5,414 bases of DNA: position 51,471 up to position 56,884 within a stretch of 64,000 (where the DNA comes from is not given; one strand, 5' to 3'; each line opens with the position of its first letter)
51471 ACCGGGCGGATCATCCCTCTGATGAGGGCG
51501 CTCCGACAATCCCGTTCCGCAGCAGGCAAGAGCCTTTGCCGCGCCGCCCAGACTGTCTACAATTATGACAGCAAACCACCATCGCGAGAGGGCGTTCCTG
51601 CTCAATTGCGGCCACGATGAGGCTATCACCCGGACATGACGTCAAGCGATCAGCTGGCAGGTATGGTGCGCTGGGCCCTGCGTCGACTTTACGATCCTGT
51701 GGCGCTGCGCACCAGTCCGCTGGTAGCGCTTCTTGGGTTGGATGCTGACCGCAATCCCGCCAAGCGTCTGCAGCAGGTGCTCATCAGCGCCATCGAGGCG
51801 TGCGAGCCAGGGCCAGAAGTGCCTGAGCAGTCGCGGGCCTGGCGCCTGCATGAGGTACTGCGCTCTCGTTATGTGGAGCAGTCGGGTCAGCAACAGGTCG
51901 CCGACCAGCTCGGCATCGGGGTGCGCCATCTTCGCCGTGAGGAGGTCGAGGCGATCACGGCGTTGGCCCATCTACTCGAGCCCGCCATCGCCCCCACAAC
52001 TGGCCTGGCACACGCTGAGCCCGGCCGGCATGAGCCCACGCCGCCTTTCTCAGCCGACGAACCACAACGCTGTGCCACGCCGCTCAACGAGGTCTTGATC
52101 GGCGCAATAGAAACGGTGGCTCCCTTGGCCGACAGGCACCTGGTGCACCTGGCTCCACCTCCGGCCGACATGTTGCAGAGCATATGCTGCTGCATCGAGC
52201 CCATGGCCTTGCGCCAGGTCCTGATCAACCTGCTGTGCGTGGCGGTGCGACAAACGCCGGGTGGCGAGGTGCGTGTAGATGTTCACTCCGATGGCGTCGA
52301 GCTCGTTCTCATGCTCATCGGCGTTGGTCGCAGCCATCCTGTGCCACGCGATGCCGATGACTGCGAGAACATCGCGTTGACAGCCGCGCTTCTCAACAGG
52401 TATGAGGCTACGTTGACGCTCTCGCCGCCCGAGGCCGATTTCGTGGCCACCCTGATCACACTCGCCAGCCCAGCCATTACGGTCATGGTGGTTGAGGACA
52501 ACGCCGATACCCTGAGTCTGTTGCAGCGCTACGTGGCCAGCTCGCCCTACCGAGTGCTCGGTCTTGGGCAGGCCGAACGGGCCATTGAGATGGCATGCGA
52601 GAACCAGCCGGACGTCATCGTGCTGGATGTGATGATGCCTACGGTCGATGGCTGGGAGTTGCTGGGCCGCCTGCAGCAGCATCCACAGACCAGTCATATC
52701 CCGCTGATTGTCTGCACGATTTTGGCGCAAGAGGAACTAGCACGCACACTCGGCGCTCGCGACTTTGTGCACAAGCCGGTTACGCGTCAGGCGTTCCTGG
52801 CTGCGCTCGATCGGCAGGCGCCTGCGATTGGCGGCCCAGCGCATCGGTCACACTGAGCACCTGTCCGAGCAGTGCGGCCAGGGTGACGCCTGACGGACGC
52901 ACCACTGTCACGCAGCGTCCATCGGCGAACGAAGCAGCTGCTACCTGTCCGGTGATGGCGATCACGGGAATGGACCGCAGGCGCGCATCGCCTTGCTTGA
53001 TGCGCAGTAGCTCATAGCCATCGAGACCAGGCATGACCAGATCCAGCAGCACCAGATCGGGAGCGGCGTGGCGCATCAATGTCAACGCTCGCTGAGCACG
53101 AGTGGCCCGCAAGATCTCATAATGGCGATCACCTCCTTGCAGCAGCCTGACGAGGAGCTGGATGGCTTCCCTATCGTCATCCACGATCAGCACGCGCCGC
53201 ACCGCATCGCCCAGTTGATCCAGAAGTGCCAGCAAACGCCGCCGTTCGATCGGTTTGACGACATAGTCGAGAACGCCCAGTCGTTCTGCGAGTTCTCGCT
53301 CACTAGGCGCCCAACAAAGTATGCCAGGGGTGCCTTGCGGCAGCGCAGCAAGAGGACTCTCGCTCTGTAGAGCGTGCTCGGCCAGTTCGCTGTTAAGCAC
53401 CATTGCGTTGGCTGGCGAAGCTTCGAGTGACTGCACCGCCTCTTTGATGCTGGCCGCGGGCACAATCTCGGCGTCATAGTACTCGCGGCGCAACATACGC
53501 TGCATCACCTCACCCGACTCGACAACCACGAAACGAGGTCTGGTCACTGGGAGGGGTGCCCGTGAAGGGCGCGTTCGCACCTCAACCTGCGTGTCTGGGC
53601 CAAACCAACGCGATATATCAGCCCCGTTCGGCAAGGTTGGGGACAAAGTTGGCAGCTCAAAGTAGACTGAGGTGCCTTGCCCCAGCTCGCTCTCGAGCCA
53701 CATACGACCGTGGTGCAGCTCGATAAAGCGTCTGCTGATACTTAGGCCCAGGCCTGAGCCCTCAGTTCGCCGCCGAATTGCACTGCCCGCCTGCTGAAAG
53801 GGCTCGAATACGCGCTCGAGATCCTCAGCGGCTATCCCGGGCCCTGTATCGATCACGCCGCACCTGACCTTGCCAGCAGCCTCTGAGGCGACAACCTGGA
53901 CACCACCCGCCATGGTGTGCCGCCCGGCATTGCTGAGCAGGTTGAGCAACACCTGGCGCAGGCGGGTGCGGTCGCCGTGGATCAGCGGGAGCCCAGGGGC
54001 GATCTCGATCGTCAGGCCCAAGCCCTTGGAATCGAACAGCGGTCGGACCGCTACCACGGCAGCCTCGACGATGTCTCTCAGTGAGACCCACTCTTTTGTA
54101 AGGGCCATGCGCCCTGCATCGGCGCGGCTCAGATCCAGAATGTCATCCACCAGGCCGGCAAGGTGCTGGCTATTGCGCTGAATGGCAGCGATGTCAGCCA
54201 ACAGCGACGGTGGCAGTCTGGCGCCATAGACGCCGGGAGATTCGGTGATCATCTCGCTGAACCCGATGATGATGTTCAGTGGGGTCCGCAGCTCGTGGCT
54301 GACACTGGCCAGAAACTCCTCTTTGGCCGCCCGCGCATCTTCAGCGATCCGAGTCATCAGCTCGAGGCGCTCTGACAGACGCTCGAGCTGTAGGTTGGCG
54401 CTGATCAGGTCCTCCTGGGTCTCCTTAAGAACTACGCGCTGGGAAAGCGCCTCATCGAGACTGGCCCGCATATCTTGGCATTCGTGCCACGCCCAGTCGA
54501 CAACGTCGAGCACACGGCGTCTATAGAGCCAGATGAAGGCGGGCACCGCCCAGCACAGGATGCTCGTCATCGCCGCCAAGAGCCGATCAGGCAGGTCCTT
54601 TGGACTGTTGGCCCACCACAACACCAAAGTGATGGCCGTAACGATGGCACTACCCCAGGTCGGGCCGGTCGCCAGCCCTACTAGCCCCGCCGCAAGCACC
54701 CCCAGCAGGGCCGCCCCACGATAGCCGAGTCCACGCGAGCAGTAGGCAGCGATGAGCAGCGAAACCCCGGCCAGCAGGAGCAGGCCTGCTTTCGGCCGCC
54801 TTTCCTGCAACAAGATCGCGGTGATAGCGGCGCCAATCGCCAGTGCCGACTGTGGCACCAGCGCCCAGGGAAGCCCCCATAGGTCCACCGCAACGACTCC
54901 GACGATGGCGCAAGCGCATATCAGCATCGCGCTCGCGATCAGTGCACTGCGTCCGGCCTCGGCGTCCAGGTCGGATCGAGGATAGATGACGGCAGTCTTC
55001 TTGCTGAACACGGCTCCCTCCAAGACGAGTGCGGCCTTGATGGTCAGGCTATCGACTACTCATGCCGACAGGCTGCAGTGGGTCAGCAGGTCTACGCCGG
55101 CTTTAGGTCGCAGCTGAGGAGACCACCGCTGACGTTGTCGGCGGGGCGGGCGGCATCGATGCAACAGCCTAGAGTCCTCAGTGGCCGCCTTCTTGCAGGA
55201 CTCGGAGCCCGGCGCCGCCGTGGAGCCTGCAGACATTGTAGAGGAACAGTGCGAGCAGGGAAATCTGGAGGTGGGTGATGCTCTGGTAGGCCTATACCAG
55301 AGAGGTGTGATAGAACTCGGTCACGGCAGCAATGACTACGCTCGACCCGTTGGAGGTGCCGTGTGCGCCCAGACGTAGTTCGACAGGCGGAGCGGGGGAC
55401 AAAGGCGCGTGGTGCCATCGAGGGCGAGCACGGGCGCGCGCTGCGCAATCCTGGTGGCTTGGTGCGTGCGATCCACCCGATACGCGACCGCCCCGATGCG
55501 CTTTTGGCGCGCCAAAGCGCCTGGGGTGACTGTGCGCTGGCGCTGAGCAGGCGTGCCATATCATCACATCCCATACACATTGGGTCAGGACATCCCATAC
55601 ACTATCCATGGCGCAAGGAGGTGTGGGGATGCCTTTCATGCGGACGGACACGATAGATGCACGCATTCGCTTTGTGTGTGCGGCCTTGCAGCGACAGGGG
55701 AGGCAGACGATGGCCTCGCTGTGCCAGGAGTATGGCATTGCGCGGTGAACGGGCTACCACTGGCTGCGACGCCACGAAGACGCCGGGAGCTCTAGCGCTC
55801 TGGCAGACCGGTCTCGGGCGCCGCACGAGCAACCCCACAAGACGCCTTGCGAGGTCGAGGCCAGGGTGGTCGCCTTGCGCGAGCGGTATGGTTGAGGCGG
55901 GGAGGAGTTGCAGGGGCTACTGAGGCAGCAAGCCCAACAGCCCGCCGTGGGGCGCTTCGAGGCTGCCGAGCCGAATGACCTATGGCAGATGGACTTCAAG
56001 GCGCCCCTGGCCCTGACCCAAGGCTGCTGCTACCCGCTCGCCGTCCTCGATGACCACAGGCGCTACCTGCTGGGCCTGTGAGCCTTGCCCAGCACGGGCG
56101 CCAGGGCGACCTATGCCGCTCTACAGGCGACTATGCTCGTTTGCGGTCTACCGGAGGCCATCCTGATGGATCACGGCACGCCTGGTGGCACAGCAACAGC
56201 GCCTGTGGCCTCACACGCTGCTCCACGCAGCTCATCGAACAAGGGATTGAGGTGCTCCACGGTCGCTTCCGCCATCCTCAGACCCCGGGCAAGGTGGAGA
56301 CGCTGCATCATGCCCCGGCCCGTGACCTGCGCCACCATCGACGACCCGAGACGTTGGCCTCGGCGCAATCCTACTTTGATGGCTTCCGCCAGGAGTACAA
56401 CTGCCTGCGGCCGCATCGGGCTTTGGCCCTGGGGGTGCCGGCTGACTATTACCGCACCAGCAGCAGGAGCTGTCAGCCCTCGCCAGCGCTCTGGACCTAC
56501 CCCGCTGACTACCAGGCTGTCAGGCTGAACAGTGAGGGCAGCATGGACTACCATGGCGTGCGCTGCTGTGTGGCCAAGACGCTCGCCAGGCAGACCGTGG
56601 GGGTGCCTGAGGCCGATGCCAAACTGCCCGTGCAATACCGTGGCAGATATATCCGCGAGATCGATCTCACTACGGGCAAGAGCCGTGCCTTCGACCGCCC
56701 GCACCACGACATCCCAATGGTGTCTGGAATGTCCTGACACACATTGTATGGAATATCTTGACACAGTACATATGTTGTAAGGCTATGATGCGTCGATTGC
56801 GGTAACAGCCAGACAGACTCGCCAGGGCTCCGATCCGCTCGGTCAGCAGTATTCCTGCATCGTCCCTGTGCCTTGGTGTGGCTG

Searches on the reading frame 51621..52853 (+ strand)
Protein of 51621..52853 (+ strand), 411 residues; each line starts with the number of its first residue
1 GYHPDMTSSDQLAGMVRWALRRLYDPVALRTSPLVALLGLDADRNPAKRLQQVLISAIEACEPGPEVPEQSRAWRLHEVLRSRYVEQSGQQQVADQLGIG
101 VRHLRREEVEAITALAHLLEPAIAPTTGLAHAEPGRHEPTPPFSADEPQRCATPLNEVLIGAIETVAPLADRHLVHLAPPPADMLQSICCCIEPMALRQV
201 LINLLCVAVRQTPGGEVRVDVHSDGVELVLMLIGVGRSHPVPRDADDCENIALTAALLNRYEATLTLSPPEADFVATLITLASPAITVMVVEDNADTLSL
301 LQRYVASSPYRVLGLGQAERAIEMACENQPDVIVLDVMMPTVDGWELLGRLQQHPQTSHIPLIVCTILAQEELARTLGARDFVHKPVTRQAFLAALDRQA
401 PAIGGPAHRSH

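Call 80: search_protein_families(library=pfam, proteins=[window:51621-52853:+], max_evalue=0.0001)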
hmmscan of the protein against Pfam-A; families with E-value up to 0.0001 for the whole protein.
window:51621-52853:+ (411 aa): 1 family
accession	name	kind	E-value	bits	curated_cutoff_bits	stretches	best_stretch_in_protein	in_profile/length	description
PF00072.30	Response_reg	-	1.9e-20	73.5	30.2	1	288-396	1-110/111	Response regulator receiver domain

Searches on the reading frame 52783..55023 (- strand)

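Call 82: search_protein_families(library=pfam, proteins=[window:52783-55023:-], max_evalue=0.0001)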
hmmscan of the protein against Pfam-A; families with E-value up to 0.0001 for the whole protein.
window:52783-55023:- (747 aa): 3 families
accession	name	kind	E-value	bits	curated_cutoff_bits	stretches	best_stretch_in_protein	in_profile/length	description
PF02518.31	HATPase_c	-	5.9e-29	101.2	26.4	1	350-459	1-109/111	Histidine kinase-, DNA gyrase B-, and HSP90-like ATPase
PF00072.30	Response_reg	-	5.6e-20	72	30.2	1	611-695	1-81/111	Response regulator receiver domain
PF00512.31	HisKA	-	3.2e-18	66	26.9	1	233-304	1-66/66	His Kinase A (phospho-acceptor) domain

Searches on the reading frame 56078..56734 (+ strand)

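Call 82: search_protein_families(library=pfam, proteins=[window:56078-56734:+], max_evalue=0.0001)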
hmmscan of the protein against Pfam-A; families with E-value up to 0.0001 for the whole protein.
window:56078-56734:+ (219 aa): 1 family
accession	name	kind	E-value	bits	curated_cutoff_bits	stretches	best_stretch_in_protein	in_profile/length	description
PF13683.12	rve_3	-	2.4e-06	27.6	26.5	1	56-116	2-62/67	Integrase core domain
